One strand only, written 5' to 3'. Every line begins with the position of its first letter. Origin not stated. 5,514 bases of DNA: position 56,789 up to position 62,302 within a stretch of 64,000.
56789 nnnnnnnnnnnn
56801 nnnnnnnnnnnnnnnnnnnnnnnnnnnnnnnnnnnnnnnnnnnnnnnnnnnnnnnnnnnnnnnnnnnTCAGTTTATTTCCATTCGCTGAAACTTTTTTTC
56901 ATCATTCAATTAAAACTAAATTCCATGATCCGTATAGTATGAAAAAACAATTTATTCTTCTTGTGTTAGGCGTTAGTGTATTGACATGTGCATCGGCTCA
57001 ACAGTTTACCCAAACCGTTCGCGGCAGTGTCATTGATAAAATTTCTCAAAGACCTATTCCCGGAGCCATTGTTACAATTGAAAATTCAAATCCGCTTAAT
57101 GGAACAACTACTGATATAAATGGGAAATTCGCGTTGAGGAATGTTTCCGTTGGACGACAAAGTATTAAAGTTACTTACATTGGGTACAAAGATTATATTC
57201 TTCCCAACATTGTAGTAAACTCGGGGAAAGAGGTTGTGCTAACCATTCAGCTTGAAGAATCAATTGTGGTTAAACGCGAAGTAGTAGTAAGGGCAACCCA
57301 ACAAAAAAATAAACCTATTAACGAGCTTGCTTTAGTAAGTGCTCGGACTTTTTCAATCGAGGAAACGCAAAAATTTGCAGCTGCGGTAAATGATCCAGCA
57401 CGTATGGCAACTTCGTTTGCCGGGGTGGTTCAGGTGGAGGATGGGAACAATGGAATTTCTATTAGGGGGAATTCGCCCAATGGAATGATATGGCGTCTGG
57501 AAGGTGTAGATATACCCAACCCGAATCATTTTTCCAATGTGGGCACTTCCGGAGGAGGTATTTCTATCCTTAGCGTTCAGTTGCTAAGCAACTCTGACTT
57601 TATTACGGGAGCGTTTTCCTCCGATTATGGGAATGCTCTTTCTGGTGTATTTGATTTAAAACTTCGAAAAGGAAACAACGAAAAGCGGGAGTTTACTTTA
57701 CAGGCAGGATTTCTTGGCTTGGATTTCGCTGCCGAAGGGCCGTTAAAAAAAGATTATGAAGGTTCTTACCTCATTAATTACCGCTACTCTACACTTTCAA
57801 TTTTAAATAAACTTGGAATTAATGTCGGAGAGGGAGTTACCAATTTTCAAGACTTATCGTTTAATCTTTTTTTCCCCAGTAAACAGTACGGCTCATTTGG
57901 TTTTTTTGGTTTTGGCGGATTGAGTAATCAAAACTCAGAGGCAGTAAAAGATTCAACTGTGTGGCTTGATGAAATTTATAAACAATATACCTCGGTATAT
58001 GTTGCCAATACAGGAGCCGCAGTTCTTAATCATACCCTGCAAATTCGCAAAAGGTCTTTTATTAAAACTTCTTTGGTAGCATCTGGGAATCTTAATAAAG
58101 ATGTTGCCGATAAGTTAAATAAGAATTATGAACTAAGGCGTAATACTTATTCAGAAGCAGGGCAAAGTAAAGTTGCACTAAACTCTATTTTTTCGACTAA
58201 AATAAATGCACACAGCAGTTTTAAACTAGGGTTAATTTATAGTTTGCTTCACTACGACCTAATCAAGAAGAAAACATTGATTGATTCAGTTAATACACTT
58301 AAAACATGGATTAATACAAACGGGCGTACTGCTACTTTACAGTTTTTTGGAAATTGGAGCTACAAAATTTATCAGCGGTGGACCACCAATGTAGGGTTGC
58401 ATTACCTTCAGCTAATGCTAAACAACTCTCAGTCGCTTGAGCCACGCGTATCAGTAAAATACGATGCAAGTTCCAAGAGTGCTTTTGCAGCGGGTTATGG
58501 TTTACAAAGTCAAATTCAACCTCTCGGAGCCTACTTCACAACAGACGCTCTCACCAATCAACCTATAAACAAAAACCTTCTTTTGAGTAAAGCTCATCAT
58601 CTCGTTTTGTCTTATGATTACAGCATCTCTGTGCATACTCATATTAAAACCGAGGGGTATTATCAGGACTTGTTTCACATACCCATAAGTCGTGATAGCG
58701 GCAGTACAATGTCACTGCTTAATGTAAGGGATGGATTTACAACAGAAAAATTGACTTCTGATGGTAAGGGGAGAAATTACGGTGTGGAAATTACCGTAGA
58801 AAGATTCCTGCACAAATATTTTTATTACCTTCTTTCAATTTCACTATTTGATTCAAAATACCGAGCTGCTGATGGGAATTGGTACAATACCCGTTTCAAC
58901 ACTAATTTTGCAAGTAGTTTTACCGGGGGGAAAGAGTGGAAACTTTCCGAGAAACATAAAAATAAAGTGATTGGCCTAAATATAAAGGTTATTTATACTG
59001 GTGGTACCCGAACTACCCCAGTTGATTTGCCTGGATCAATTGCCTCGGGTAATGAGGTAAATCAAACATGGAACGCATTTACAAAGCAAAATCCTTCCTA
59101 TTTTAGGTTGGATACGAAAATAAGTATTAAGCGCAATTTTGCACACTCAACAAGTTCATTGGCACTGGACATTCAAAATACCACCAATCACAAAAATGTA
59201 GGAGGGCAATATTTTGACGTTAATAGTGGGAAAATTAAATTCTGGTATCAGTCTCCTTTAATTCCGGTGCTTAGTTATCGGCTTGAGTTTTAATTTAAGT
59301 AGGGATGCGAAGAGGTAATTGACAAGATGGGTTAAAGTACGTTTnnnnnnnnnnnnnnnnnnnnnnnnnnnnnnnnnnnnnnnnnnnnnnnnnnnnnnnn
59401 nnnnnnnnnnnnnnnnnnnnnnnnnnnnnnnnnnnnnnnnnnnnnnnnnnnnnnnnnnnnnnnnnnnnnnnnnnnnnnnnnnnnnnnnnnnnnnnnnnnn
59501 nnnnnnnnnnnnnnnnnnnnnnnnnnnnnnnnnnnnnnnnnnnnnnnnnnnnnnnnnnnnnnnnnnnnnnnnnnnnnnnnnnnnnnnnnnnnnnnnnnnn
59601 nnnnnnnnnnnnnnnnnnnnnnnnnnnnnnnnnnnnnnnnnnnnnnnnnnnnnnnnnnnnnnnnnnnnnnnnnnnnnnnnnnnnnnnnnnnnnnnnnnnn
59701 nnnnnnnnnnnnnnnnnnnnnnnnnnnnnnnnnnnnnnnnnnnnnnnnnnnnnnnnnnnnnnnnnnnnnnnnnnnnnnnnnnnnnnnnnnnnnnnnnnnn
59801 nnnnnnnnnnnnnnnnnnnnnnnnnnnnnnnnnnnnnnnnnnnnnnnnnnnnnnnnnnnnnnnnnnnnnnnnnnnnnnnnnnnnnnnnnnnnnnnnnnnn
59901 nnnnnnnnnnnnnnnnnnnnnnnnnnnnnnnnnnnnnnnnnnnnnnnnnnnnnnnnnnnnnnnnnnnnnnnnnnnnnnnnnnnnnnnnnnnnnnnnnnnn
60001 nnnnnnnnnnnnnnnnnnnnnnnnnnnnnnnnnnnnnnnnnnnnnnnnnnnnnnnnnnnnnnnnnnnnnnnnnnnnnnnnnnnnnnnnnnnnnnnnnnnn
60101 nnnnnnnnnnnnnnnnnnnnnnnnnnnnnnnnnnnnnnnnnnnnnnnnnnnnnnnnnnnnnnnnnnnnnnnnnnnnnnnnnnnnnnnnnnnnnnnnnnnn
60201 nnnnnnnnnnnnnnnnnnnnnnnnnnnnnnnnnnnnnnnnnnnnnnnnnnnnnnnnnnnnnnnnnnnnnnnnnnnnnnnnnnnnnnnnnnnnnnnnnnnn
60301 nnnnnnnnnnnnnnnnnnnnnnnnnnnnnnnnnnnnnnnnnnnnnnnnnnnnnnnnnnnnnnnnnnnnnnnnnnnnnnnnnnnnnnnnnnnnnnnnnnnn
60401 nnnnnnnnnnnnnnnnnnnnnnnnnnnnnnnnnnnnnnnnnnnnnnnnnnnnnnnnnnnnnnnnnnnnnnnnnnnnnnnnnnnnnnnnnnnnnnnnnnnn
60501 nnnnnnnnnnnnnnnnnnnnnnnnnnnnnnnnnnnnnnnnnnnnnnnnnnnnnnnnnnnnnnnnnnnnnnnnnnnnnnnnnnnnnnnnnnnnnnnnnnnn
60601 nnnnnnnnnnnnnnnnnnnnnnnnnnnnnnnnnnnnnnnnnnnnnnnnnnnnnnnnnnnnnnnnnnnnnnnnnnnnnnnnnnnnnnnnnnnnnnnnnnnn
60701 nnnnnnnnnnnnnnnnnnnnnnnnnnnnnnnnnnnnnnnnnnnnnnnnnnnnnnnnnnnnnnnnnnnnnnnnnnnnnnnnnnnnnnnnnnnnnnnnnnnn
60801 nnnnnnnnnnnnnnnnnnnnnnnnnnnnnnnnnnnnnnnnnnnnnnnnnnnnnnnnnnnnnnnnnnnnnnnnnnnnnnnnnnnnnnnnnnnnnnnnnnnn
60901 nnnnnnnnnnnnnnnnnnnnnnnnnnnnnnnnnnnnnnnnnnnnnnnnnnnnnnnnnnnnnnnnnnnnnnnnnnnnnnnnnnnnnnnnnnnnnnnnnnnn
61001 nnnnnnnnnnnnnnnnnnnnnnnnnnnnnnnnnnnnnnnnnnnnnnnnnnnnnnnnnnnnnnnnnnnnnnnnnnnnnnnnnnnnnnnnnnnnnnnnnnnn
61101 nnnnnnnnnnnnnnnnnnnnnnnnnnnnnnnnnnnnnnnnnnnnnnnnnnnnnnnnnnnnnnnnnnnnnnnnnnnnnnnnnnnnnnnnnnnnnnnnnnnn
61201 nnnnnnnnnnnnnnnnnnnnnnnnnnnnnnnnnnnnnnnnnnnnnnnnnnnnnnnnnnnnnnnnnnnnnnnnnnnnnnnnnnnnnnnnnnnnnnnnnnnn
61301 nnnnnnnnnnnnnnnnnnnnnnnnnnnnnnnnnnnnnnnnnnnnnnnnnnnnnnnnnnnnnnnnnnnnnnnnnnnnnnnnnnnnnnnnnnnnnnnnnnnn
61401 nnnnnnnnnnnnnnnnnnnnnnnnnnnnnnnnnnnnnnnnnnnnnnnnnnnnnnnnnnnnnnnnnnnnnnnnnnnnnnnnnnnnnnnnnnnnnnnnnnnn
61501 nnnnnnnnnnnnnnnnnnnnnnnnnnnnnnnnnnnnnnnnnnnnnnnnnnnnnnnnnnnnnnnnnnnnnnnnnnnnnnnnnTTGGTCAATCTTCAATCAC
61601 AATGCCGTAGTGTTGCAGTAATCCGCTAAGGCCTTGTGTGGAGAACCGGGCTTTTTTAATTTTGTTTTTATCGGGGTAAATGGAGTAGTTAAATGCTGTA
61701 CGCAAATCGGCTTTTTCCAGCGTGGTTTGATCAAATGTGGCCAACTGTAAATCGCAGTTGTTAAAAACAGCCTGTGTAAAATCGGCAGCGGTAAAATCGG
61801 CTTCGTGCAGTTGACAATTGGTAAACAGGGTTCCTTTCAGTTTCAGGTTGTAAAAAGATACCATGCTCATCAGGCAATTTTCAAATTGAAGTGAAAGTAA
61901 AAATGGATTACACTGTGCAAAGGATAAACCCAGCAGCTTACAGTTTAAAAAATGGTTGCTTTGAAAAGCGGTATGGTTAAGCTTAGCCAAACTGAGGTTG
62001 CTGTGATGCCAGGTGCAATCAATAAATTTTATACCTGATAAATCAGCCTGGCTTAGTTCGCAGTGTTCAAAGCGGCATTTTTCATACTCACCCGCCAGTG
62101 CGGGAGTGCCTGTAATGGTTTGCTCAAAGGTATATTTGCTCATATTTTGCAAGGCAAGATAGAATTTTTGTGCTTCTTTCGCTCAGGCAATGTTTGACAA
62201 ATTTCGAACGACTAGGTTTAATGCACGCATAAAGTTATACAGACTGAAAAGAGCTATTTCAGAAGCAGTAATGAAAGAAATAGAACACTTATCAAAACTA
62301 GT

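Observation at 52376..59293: ECF sigma / FecR locus whose STN signalling domain sits on a repeat protein instead of the TonB-dependent transducer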

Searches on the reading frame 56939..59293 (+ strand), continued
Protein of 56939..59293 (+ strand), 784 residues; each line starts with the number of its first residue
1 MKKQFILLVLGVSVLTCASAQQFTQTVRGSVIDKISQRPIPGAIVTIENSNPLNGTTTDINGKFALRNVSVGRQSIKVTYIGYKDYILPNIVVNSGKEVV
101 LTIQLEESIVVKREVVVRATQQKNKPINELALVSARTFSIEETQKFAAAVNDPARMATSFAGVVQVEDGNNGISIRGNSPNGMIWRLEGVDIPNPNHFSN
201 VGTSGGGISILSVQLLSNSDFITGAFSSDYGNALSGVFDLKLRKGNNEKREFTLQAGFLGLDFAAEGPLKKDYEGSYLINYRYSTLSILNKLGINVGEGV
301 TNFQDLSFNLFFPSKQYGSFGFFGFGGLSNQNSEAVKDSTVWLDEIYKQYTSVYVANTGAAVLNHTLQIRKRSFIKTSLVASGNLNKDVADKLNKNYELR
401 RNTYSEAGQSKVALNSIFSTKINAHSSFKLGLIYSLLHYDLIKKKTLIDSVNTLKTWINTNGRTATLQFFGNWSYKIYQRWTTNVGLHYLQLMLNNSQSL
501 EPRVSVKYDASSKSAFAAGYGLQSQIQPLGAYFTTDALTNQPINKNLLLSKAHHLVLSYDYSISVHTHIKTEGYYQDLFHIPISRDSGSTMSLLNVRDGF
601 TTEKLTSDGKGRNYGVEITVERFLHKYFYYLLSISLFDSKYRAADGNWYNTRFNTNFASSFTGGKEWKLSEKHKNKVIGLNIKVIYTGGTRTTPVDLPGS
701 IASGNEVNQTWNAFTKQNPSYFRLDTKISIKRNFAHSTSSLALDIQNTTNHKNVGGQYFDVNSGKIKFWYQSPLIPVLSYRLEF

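Call 84: fold_search(model_id=the predicted structure, library=pdb)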
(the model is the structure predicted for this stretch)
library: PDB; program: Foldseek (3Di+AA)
matches with E <= 10: 832; with E <= 0.001: 195
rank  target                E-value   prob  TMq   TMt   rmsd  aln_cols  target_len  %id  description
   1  8s34_A                6.4e-13  1.00  0.42  0.48   9.0       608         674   11  Ferric-mycobactin receptor (FemA) in complex with aeruginic acid (released 2025-02-26)
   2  1kmo                  7.8e-13  1.00  0.42  0.48  10.0       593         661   12  Crystal structure of the Outer Membrane Transporter FecA (released 2002-03-06)
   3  6h7v_B                8.2e-13  1.00  0.43  0.50   9.5       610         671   11  Crystal structure of BauA, the Ferric preacinetobactin receptor from Acinetobacter baumannii (released 2018-10-10)
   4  9ex3_A                1.2e-12  1.00  0.42  0.48   8.6       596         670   10  Ferric-mycobactin receptor (FemA) in complex with dihydroaeruginoic acid (released 2025-02-26)
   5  6h7f_A                1.3e-12  1.00  0.43  0.50   9.6       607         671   11  Crystal structure of BauA, the Ferric preacinetobactin receptor from Acinetobacter baumannii in complex with Fe3+-Prea (released 2018-10-10)
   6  6h7v_A                1.8e-12  1.00  0.44  0.50   9.5       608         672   11  Crystal structure of BauA, the Ferric preacinetobactin receptor from Acinetobacter baumannii (released 2018-10-10)
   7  3qlb_B                1.9e-12  1.00  0.43  0.50   9.0       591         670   12  Enantiopyochelin outer membrane TonB-dependent transporter from Pseudomonas fluorescens bound to the ferri-enantiopyoc (released 2011-12-07)
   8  6sln_A                4.0e-12  1.00  0.44  0.38  13.6       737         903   12  Structure of the RagAB peptide transporter (released 2020-05-20)
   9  1xkw                  4.7e-12  1.00  0.43  0.50   8.6       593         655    9  Pyochelin outer membrane receptor FptA from Pseudomonas aeruginosa (released 2005-10-04)
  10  2grx_B                5.4e-12  1.00  0.45  0.50   8.2       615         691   11  Crystal structure of TonB in complex with FhuA, E. coli outer membrane receptor for ferrichrome (released 2006-06-13)
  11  1ujw_A                7.0e-12  1.00  0.40  0.53   8.1       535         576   13  Structure of the complex between BtuB and Colicin E3 Receptor binding domain (released 2003-11-25)
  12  6i96                  8.1e-12  1.00  0.44  0.50   9.0       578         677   11  Structure of the ferrioxamine B transporter FoxA from Pseudomonas aeruginosa in complex with ferrioxamine B (released 2019-08-28)
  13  2grx_A                8.5e-12  1.00  0.45  0.49   8.2       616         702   11  Crystal structure of TonB in complex with FhuA, E. coli outer membrane receptor for ferrichrome (released 2006-06-13)
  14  6e4v                  9.4e-12  1.00  0.42  0.48  10.1       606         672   10  The Crystal Structure of FhuE from E. coli in complex with its substrate Coprogen (released 2019-04-10)
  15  8aa4_A                1.1e-11  1.00  0.45  0.41  14.5       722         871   12  SusC components of the dextran utilisation system (utilisome) (released 2023-06-07)
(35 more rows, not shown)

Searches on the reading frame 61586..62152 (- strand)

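Call 96: search_protein_families(library=pfam, proteins=[window:61586-62152:-], max_evalue=0.0001)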
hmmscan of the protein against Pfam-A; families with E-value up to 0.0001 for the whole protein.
window:61586-62152:- (188 aa): 5 families
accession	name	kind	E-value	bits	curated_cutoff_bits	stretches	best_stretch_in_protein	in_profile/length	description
PF13599.13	Pentapeptide_4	-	3e-25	88.5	38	3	63-140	3-78/78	Pentapeptide repeat region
PF00805.28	Pentapeptide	-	2.4e-14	53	20.2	1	113-151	1-39/40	Pentapeptide repeats (8 copies)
PF13576.12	Pentapeptide_3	-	4.3e-12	46.5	27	1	106-148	2-47/48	Pentapeptide repeats (9 copies)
PF23894.2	LD_SV2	-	7.6e-08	33.1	29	1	88-140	40-92/92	SV2A/B/C luminal domain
PF13229.12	Beta_helix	-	4.2e-05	23.7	25.9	0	22-122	35-141/158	Right handed beta helix region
